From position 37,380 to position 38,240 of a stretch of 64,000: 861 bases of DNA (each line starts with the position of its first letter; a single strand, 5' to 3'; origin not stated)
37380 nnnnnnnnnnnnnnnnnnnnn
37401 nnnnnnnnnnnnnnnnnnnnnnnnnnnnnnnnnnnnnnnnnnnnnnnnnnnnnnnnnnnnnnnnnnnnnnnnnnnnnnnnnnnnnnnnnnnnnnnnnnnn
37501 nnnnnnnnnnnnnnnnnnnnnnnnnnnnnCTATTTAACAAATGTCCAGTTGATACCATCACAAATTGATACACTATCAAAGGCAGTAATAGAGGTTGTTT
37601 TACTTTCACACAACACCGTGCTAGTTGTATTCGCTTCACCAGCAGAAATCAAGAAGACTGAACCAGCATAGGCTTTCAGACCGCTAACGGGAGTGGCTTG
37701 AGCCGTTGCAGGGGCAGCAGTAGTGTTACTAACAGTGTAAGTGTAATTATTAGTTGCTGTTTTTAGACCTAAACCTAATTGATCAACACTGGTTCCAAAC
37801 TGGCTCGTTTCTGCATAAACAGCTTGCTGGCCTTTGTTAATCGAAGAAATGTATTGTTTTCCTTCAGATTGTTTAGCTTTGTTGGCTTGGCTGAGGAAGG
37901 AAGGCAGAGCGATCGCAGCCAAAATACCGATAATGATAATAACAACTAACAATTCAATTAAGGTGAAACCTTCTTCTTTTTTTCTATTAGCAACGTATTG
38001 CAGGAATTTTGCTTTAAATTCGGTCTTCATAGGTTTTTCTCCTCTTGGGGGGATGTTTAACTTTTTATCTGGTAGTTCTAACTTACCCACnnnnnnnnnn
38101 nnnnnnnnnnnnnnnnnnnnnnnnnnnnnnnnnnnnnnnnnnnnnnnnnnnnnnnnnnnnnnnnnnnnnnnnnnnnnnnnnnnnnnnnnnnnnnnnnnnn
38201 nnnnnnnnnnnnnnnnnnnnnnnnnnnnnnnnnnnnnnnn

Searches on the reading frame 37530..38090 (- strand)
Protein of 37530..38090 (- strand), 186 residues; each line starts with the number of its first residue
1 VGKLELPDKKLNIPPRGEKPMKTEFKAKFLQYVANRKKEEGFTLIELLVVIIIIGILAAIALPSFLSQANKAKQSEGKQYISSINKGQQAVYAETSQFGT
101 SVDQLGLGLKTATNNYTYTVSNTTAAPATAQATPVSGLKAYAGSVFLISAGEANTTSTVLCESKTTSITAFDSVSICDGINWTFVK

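Call 19: search_protein_families(library=pfam, proteins=[window:37530-38090:-], max_evalue=0.0001)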
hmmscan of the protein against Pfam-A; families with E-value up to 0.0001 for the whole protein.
window:37530-38090:- (186 aa): 3 families
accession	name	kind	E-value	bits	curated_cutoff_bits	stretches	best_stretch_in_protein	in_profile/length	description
PF16734.10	Pilin_GH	-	4.9e-22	78.9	28.9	1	74-167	1-96/114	Type IV pilin-like G and H, putative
PF07963.17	N_methyl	-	1.7e-09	37.3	21.2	1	36-62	1-27/27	Prokaryotic N-terminal methylation motif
PF16732.10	ComP_DUS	-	4.2e-07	31.2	27.3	1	63-137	1-77/87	Type IV minor pilin ComP, DNA uptake sequence receptor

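Call 66: search_protein_families(library=ncbifam, proteins=[window:37530-38090:-], max_evalue=0.00001)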
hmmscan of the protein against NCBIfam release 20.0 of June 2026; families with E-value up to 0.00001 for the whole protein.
window:37530-38090:- (186 aa): 6 families
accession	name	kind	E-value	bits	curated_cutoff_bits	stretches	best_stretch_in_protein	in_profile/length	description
NF041775.1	typeIV_PilA_Myxo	equivalog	1.9e-18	67.2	400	1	38-158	9-132/214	type IV pilin protein PilA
TIGR01710.1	typeII_sec_gspG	equivalog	1e-12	48.2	88.85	1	41-103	2-64/134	type II secretion system major pseudopilin GspG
TIGR01708.2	typeII_sec_gspH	equivalog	2.2e-09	37.5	80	1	39-106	1-69/169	type II secretion system minor pseudopilin GspH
NF040999.1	pilin_ComGC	equivalog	3.2e-09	36.8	75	1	39-105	1-66/84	competence type IV pilus major pilin ComGC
NF007862.0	PRK10574.1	equivalog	1.1e-08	35.3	138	1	37-79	2-44/145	prepilin peptidase-dependent pilin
TIGR02532.1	IV_pilin_GFxxxE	domain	1.5e-07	30.9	16.3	1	41-62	3-24/24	prepilin-type N-terminal cleavage/methylation domain-containing protein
